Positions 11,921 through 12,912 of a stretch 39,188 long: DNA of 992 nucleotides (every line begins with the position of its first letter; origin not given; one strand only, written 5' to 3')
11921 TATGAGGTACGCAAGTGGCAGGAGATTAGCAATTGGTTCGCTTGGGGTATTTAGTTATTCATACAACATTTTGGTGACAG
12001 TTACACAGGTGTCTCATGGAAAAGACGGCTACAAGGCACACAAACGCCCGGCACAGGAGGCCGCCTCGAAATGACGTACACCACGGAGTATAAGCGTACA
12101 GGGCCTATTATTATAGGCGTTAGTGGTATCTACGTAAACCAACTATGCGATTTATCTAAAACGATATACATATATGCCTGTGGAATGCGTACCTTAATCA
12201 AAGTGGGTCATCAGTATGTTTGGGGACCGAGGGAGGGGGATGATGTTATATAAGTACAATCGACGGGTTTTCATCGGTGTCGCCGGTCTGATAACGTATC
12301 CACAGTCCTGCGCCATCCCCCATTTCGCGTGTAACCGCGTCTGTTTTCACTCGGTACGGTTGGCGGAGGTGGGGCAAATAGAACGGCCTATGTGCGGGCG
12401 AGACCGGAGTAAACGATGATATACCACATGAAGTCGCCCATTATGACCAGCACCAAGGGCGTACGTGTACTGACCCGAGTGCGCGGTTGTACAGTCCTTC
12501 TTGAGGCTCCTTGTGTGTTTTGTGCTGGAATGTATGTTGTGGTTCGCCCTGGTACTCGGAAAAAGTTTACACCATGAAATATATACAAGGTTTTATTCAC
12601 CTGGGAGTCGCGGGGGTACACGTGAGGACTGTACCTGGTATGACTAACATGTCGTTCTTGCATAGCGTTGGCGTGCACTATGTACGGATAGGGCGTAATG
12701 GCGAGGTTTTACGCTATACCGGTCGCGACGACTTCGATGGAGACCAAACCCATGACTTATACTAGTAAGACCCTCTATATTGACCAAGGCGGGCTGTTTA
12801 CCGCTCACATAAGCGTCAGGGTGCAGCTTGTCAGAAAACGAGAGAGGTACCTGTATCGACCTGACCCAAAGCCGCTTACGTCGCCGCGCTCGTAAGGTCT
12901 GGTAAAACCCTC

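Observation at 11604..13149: Tandem array of nine translationally chained mini-ORFs (47-63 aa), all starting M-x-Y, that fall into two motif families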

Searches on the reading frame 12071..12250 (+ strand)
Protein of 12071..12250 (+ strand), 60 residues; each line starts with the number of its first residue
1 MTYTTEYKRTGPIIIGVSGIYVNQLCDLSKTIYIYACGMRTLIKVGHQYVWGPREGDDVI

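Call 16: find_encoding_contigs(protein=window:12071-12250:+, flank=4000, max_places=10)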
Protein window:12071-12250:+ (60 aa): 13 contigs read that carry it; 9 places shown.
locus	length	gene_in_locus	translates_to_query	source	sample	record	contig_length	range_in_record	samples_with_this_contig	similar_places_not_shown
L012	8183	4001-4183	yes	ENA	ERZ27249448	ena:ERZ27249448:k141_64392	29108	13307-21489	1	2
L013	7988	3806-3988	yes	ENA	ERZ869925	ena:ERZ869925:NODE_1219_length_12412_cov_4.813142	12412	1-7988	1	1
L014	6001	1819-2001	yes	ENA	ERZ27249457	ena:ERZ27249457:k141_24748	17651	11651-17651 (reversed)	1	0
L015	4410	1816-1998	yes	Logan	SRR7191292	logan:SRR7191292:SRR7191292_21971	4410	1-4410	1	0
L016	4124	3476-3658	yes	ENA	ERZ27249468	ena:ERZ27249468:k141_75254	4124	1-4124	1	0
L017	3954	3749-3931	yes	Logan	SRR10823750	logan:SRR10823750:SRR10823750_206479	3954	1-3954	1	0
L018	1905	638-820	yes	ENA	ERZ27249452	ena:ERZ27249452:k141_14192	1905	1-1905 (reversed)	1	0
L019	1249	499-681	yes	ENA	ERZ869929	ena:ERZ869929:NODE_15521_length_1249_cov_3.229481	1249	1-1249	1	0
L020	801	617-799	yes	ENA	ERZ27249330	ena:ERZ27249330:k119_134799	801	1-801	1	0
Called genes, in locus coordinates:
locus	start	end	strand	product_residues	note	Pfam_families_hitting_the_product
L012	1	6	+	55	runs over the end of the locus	-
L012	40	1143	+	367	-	PF07724:AAA_2 (faint), PF00004:AAA, PF07728:AAA_5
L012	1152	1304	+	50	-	-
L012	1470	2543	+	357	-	PF13203:DUF2201_N (weak)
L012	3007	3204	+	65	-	-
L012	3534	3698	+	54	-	-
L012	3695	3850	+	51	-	-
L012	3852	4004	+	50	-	-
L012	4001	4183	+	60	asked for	-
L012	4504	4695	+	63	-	-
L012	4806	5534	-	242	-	PF13481:AAA_25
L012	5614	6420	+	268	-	PF12705:PDDEXK_1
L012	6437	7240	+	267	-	PF13479:AAA_24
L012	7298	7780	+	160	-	-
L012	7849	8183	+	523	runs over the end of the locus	-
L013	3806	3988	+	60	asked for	-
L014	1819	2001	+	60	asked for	-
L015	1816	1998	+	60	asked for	-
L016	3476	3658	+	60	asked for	-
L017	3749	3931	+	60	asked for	-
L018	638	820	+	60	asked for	-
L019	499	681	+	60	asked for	-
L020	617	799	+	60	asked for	?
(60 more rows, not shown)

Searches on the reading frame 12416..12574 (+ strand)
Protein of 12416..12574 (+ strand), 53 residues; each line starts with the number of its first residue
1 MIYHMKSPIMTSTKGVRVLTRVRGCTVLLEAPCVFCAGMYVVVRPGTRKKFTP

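Call 17: find_encoding_contigs(protein=window:12416-12574:+, flank=4000, max_places=10)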
Protein window:12416-12574:+ (53 aa): 6 contigs read that carry it; 4 places shown.
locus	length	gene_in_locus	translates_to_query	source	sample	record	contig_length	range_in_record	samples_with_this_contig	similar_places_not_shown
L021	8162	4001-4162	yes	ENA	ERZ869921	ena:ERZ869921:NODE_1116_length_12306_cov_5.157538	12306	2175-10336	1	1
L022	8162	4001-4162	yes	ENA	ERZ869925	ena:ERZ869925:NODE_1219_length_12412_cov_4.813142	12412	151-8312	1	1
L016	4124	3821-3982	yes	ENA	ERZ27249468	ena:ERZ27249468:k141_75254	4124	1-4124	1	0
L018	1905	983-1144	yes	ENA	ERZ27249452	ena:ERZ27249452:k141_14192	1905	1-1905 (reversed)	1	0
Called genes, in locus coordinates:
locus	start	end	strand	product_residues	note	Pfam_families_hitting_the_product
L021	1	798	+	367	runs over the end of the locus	PF07724:AAA_2 (faint), PF00004:AAA, PF07728:AAA_5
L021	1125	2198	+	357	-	PF13203:DUF2201_N (weak)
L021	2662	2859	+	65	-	-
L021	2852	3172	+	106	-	PF04542:Sigma70_r2 (weak)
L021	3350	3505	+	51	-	-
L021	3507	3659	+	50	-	-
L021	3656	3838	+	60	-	-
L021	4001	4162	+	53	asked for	-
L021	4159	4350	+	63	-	-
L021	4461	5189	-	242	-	PF13481:AAA_25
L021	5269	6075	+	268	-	PF12705:PDDEXK_1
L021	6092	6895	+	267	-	PF13479:AAA_24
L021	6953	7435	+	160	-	-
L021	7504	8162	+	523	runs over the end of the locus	-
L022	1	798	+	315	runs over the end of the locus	?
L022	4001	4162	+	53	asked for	-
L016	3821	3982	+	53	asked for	-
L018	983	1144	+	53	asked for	-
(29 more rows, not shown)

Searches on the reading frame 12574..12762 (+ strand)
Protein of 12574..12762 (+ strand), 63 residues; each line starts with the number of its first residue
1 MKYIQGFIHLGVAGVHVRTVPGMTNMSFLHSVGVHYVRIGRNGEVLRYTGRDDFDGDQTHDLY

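Call 76: predict_structure(alignment_id=A6)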
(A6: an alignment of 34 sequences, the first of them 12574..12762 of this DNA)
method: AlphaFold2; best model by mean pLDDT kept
length: 63 residues; sequences in the alignment: 34
mean_pLDDT: 58.3   pTM: 0.28
mean pLDDT of the five models: 58.3, 53.7, 53.6, 52.9, 52.3
residues with pLDDT >= 90: 0; 70-90: 11; 50-70: 37; < 50: 15
segments of 3 or more residues with pLDDT < 50: 26-31, 59-63
pLDDT, mean of each block of 10 residues (from residue 1): 56 54 50 63 74 57 42
secondary structure, 60 per line:
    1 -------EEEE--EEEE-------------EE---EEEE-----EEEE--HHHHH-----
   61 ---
elements in order: E8-11 E14-17 E36-39 E45-48 H51-55
